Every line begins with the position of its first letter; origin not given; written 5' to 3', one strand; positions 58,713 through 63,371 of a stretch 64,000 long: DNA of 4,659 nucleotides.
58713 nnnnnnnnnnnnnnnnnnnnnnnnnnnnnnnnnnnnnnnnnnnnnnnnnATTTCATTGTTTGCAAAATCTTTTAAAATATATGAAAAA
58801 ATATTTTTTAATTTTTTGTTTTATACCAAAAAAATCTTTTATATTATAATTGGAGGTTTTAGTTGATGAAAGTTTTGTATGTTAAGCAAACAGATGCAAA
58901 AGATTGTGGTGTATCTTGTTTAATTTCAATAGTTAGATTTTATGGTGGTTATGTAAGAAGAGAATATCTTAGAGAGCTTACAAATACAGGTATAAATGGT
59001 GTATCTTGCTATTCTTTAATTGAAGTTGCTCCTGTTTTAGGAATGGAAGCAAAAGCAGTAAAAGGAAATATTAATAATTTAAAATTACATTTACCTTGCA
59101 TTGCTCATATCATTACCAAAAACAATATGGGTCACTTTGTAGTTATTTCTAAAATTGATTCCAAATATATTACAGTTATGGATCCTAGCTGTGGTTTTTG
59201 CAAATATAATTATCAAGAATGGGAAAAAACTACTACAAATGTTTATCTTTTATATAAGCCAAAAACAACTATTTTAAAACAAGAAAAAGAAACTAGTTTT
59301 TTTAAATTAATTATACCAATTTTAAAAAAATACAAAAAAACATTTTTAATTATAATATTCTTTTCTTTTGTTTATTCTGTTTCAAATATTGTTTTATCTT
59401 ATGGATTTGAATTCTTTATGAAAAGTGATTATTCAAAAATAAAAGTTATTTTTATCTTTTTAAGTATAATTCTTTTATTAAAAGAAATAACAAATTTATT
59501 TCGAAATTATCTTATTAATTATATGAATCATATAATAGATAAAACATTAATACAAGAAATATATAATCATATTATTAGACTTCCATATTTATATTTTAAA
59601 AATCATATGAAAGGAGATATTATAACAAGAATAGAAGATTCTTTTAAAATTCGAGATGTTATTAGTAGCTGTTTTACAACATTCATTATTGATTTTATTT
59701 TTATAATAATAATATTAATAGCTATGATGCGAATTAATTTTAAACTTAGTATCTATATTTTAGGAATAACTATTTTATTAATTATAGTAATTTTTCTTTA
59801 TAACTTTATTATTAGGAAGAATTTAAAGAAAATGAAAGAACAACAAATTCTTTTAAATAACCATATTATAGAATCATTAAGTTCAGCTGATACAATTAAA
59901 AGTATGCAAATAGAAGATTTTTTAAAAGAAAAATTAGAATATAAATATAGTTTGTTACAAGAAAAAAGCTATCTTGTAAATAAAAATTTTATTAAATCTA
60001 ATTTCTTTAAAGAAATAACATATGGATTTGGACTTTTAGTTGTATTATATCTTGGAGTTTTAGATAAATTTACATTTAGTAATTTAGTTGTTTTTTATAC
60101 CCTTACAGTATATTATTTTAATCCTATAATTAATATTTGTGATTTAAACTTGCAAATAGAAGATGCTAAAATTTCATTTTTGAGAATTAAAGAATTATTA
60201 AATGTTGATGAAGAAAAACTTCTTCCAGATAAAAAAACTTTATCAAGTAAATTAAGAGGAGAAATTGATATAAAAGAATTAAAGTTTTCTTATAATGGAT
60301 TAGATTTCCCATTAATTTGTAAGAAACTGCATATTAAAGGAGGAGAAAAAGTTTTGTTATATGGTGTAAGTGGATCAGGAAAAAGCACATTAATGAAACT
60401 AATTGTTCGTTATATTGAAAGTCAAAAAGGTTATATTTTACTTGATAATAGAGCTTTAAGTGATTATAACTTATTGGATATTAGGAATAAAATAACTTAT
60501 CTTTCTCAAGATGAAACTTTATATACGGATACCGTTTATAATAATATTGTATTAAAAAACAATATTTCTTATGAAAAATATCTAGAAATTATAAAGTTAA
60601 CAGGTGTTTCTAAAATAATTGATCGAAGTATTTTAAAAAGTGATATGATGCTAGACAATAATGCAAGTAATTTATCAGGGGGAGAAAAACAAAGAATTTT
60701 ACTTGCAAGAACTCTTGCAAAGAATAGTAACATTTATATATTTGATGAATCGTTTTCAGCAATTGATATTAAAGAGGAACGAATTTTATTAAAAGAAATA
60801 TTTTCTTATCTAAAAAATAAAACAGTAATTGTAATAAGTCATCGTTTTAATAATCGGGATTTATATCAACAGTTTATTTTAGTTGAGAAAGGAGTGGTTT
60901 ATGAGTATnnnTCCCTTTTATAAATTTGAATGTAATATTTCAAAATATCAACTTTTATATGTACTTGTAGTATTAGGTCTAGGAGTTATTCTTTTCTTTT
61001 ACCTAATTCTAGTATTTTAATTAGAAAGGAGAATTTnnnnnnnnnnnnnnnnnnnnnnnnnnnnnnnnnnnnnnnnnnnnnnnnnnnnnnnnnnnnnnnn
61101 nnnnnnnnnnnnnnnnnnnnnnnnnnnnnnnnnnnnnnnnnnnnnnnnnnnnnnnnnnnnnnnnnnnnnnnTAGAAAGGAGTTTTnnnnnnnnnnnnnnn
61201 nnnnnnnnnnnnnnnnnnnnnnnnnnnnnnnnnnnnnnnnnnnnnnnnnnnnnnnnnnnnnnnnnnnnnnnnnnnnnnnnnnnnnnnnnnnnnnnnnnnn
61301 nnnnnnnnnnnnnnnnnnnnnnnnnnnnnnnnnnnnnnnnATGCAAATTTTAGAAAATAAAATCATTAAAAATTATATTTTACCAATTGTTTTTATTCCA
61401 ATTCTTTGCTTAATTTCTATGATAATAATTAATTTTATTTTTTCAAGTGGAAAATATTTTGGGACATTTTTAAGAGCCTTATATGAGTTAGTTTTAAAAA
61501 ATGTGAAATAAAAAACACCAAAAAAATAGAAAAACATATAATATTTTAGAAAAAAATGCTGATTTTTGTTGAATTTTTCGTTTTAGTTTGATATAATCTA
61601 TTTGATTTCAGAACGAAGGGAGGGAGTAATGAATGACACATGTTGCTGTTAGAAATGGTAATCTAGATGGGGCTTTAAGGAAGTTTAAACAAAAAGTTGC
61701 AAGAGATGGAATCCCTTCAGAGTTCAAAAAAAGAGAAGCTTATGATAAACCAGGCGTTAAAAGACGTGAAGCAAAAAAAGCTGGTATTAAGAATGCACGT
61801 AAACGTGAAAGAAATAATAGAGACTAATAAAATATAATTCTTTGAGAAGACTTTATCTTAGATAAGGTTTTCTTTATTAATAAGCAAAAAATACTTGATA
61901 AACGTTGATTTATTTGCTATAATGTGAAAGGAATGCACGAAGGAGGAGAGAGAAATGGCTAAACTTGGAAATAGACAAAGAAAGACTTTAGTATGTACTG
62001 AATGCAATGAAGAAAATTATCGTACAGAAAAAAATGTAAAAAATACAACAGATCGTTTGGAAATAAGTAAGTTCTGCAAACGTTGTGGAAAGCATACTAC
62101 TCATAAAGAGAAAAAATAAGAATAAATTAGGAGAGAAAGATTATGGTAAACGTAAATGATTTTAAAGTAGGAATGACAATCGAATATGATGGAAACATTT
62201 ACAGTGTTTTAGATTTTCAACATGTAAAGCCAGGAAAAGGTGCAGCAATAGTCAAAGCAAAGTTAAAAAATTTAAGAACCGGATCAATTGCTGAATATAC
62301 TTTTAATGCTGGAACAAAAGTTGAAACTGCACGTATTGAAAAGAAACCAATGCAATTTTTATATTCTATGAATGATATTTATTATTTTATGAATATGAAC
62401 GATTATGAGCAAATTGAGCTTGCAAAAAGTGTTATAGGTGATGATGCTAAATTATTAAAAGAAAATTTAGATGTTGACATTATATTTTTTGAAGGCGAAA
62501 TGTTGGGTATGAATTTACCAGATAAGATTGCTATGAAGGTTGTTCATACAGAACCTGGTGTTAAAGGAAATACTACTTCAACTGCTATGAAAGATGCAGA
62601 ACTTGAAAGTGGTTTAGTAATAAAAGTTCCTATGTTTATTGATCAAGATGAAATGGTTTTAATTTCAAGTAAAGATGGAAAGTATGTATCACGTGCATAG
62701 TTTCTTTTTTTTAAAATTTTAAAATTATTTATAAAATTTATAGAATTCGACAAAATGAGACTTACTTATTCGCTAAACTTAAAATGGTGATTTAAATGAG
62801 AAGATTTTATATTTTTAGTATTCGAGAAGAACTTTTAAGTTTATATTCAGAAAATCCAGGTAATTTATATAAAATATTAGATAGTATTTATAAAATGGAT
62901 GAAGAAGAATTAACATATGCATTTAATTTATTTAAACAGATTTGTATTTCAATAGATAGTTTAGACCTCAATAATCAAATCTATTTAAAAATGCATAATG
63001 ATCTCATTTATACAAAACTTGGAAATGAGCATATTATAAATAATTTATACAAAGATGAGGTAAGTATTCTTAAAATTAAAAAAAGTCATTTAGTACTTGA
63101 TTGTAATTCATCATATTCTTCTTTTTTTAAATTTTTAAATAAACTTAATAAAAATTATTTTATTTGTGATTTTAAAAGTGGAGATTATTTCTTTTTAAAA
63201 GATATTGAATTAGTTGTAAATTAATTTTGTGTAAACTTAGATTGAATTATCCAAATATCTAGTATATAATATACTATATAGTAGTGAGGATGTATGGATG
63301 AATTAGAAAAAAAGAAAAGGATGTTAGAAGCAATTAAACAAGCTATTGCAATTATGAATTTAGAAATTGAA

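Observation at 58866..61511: Two-peptide class II bacteriocin locus not in the ORF track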

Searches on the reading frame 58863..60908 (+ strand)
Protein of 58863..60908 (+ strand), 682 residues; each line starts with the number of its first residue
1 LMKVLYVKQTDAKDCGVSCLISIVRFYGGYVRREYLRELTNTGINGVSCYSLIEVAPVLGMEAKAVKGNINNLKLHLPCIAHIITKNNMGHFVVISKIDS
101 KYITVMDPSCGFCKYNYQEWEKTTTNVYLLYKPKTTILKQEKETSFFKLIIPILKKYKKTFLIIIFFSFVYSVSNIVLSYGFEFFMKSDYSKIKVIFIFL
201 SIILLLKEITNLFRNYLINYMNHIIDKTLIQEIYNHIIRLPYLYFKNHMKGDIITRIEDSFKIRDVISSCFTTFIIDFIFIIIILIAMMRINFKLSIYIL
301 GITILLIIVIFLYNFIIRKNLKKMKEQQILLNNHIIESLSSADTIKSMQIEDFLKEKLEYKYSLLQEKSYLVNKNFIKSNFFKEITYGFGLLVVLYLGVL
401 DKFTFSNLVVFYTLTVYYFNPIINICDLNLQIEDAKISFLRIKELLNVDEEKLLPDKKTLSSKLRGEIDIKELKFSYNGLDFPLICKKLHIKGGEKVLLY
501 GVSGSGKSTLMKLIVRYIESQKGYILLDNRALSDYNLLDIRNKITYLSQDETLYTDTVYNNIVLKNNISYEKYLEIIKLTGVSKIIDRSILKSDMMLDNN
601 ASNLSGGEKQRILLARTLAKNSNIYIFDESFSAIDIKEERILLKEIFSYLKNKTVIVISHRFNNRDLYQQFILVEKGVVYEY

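Call 3: search_protein_families(library=pfam, proteins=[window:58863-60908:+], max_evalue=1)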
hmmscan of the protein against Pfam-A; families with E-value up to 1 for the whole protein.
window:58863-60908:+ (682 aa): 25 families
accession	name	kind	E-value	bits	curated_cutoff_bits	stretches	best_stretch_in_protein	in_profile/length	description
PF00664.28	ABC_membrane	-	4.9e-30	105.6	28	1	161-421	5-273/274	ABC transporter transmembrane region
PF03412.21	Peptidase_C39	-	4.7e-29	101.3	22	1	5-135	3-132/133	Peptidase C39 family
PF00005.33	ABC_tran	-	1.7e-25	90.7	25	1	489-631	6-136/137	ABC transporter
PF02463.25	SMC_N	-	1.4e-06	28.3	40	1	315-665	97-202/220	RecF/RecN/SMC N terminal domain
PF13191.12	AAA_16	-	0.0002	22.4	32.6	1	493-529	23-59/167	AAA ATPase domain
PF01637.24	ATPase_2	-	0.00036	20.8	33.2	1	496-654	22-143/225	ATPase domain predominantly from Archaea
PF19263.5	DUF5906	-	0.0046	18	27.6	1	499-571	1-75/114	Family of unknown function (DUF5906)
PF13555.12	AAA_29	-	0.0055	16.9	27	1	490-511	18-39/61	P-loop containing region of AAA domain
PF00004.35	AAA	-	0.0057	17.6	21.2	1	497-519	1-23/131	ATPase family associated with various cellular activities (AAA)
PF07728.20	AAA_5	-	0.0085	16.5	22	1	497-561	2-62/139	AAA domain (dynein-related subfamily)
PF05673.19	DUF815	-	0.015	14.9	23.8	1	494-522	53-81/249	Protein of unknown function (DUF815)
PF10236.15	DAP3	-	0.018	14.7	23.1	1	494-578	23-105/311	Mitochondrial ribosomal death-associated protein 3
PF02699.20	YajC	-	0.035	14.4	28.2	1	303-333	4-34/78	Preprotein translocase subunit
PF00931.28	NB-ARC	-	0.036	13.8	23.5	1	487-518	10-42/248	NB-ARC domain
PF06414.18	Zeta_toxin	-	0.052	13.4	22.3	1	497-529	19-51/199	Zeta toxin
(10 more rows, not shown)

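Call 4: search_protein_families(library=ncbifam, proteins=[window:58863-60908:+], max_evalue=1)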
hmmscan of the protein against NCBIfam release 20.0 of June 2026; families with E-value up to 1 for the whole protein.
window:58863-60908:+ (682 aa): 177 families (the best 25 are shown)
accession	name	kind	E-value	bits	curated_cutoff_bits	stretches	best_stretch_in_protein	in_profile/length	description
TIGR01193.1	bacteriocin_ABC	subfamily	3.1e-99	333.4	523.85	1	9-681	1-688/708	peptide cleavage/export ABC transporter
TIGR03796.1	NHLM_micro_ABC1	equivalog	7.6e-91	305.4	853.3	1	6-680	4-690/710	NHLP family bacteriocin export ABC transporter peptidase/permease/ATPase subunit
NF045998.1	cleave_ABC_plasm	equivalog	3e-87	293.4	500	1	8-661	1-660/673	Mbov_0121 family peptidase domain-containing ABC transporter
TIGR01846.1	type_I_sec_HlyB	subfamily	2.3e-80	270.8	725.55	1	16-681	1-671/694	type I secretion system permease/ATPase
TIGR03375.1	type_I_sec_LssB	subfamily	3.5e-79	266.9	693.1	1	18-679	5-679/696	type I secretion system permease/ATPase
TIGR02203.1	MsbA_lipidA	equivalog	3.3e-67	227.3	602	1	148-681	3-548/572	lipid A export permease/ATP-binding protein MsbA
TIGR03797.1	NHLM_micro_ABC2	equivalog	1.3e-60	205.7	709.4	1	120-679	102-662/686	NHLP bacteriocin export ABC transporter permease/ATPase subunit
TIGR02204.1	MsbA_rel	hypoth_equivalog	6.9e-58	196.7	780.4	1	146-679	5-552/576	ABC transporter, permease/ATP-binding protein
NF008381.0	PRK11176.1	equivalog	3e-57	194.3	867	1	147-681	13-558/582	lipid A ABC transporter ATP-binding protein/permease MsbA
NF045513.1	HepA_fam_ABC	equivalog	3.8e-49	167.6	725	1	186-681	84-588/610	heterocyst formation ABC transporter subunit HepA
TIGR00958.1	3a01208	subfamily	1.2e-47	162.7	874.6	1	139-681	141-693/711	antigen peptide transporter 2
TIGR02857.1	CydD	equivalog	4.5e-47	161.2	435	1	184-672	34-527/529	thiol reductant ABC exporter subunit CydD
NF008364.0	PRK11160.1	equivalog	8.3e-47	160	630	1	233-680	99-553/575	heme ABC transporter ATP-binding protein/permease CydC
TIGR01842.1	type_I_sec_PrtD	subfamily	1.6e-45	155.7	510.15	1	154-681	1-533/544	type I secretion system permease/ATPase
NF052233.1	CphA_assoc_ABC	equivalog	5e-42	144.2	880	1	188-681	224-722/766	cyanophycin metabolism-associated ABC transporter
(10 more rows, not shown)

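Call 8: find_related_loci(query=window:58863-60908:+, collection=genome_contigs, flank=5000)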
Query window:58863-60908:+ (682 aa) in genome_contigs; peptide patterns used: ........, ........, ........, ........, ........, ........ (x = any residue, [..] = any of these).
136 stretches matched a pattern; 8 encode a relative of the query (tblastn E <= 1e-3); 8 distinct loci.
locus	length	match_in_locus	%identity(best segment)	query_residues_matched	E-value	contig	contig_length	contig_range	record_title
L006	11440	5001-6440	26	217-681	4e-38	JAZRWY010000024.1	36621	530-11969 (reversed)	MAG: Anaerovoracaceae bacterium isolate T1900044951_TA20190004.MAGScoT_cleanbin_000040 SGB_3667_k141_2224375, whole geno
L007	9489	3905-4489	27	483-680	1e-10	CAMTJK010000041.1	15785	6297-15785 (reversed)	MAG TPA_asm: uncultured Prevotella sp. isolate ERR5094888_bin.3_metaWRAP_v1.3_MAG genome assembly, contig: ERZ14207150.3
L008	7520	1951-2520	26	491-682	4e-15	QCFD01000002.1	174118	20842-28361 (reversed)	Prochlorococcus sp. AG-363-B05 Ga0115797_102, whole genome shotgun sequence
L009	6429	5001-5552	30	488-671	2e-9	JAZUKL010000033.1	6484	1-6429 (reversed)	MAG: Candidatus Enterocola sp. isolate T1900045249_TH20190019.MAGScoT_cleanbin_000014 SGB_5726_k141_1428157, whole genom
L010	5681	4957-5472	31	494-663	1e-8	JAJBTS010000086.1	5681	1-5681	MAG: Bacteroidales bacterium isolate U_126897 U_126897=NODE_1184_length_5681_cov_6.104692, whole genome shotgun sequence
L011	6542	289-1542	27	489-661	1e-7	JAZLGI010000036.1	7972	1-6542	MAG: Sphaerochaetaceae bacterium isolate T1900044997_TA20190059.MAGScoT_cleanbin_000051 SGB_4257_k141_1542863, whole gen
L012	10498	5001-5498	30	479-636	5e-7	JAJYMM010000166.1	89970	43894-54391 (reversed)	MAG: Actinomycetes bacterium isolate DBS2-4.bin131 NODE_342_length_89970_cov_4.16571, whole genome shotgun sequence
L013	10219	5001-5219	33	595-663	8e-6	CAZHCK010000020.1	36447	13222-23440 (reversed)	MAG TPA_asm: uncultured Cloacibacterium sp. isolate binchicken_co269_227 genome assembly, contig: NODE_973_length_36447_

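Call 41: search_solved_structures(query=window:58866-60908:+, max_evalue=1e-20, show_alignments=1)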
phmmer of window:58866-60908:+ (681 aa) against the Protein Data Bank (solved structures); distinct sequences matched with E-value up to 1e-20: 227 (the best 60 are shown).
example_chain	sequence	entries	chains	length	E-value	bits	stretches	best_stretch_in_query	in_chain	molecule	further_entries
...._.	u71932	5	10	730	1.2e-93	317.9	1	2-676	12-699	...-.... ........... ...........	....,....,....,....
8vp3_A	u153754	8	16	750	1.4e-93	317.8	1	2-676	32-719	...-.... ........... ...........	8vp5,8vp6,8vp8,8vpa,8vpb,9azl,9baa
4s0f_A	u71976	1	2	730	3e-93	316.6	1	2-676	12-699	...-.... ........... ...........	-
6v9z_A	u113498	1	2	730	2.1e-92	313.8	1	2-676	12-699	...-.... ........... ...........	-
8vp9_A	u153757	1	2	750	9.2e-91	308.4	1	2-676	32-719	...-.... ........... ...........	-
8hf7_A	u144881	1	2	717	3.1e-76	260.4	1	5-680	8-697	Competence factor transporting ATP-binding protein/permease ComA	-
8hf4_A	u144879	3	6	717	3.3e-76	260.3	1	5-680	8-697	Transport/processing ATP-binding protein ComA | Competence factor transporting ATP-binding protein/permease ComA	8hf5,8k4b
8hf6_A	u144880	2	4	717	7.9e-76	259.1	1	5-680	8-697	Competence factor transporting ATP-binding protein/permease ComA | Transport/processing ATP-binding protein ComA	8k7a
8vow_A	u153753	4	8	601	4.4e-64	220.3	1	151-677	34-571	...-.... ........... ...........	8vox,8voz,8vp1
4f4c_A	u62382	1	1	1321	5.5e-59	203.4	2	224-664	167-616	Multidrug resistance protein pgp-1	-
7zk4_A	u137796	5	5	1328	2.3e-58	201.4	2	191-680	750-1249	ATP-dependent translocase ABCB1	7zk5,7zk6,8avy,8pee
7zk9_A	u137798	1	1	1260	3.6e-58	200.7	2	191-680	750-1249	ATP-dependent translocase ABCB1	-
7zk8_A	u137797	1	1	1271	3.8e-58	200.7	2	191-680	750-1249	ATP-dependent translocase ABCB1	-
7zka_A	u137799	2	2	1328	1.2e-57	199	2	191-680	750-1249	ATP-dependent translocase ABCB1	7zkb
6ujt_A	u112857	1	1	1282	1.6e-57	198.6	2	191-680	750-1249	ATP-dependent translocase ABCB1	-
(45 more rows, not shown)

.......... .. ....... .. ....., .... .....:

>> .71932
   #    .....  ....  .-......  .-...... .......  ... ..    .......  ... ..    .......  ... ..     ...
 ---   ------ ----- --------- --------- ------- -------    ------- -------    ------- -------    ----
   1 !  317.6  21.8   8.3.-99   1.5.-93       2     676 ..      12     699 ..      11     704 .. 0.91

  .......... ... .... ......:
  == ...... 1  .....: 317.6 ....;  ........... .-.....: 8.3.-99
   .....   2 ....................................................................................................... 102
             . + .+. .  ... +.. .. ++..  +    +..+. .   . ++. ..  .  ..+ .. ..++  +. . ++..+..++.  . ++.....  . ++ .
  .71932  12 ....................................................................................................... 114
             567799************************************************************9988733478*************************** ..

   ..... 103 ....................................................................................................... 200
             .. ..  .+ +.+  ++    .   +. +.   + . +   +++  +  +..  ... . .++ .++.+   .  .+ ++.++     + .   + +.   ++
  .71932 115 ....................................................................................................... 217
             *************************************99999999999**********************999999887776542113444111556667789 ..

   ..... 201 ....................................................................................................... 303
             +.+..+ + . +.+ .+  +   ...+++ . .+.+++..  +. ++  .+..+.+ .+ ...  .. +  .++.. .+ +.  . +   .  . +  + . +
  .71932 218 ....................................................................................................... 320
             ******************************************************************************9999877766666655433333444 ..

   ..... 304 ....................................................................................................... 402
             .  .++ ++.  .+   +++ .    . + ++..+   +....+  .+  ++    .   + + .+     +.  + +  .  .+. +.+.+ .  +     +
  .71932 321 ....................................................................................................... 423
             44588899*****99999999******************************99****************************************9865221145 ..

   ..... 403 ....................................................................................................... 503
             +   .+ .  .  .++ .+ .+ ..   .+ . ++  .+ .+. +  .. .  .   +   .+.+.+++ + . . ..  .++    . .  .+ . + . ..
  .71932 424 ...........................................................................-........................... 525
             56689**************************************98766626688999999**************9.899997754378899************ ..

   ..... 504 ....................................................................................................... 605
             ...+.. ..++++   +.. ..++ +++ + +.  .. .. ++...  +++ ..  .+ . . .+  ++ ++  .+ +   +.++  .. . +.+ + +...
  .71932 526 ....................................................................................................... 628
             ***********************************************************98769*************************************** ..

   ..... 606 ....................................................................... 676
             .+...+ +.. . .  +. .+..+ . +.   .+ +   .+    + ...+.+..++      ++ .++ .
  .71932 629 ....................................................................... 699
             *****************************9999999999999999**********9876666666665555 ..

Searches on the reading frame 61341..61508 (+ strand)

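Call 3: search_protein_families(library=pfam, proteins=[window:61341-61508:+], max_evalue=1)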
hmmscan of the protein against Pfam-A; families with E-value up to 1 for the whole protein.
window:61341-61508:+ (56 aa): 2 families
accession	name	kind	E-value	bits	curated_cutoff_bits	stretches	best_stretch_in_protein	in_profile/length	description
PF15012.11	DUF4519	-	0.16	12.5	27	1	5-36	22-52/56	Domain of unknown function (DUF4519)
PF21525.2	Nlp36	-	0.22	11.9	27.3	1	14-34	15-34/49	Neuropeptide-like peptide 36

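Call 4: search_protein_families(library=ncbifam, proteins=[window:61341-61508:+], max_evalue=1)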
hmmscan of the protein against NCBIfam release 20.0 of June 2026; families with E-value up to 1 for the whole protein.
window:61341-61508:+ (56 aa): 1 family
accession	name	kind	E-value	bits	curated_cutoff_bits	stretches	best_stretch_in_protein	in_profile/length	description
NF053757.1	BclibactTpBcbE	equivalog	0.0047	15.9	600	1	12-38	160-186/394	bacillibactin exporter BcbE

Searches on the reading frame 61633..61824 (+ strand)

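Call 65: search_protein_families(library=pfam, proteins=[window:61633-61824:+], max_evalue=0.00001)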
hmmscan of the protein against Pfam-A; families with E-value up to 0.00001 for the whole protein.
window:61633-61824:+ (64 aa): 1 family
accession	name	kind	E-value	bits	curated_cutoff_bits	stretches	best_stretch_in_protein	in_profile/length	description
PF01165.25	Ribosomal_S21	-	9.1e-16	57.8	27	1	3-53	1-52/55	Ribosomal protein S21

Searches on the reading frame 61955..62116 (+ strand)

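Call 65: search_protein_families(library=pfam, proteins=[window:61955-62116:+], max_evalue=0.00001)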
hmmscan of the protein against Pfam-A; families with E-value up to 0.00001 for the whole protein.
window:61955-62116:+ (54 aa): 1 family
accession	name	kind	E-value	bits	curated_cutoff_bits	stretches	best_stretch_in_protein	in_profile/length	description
PF00471.26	Ribosomal_L33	-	4.5e-19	69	25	1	11-54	4-47/47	Ribosomal protein L33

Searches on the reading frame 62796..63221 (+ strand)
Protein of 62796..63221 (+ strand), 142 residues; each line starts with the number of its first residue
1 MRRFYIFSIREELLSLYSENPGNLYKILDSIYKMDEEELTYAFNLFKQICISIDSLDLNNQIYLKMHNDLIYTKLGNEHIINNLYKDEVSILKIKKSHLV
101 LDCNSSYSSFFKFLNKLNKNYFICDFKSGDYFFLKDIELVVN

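Call 65: search_protein_families(library=pfam, proteins=[window:62796-63221:+], max_evalue=0.00001)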
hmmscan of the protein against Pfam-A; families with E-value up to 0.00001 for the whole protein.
window:62796-63221:+ (142 aa): 1 family
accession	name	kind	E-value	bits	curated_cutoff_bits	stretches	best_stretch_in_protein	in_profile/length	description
PF10747.14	SirA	-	3.3e-11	44.2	26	1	2-137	1-139/140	Sporulation inhibitor of replication protein SirA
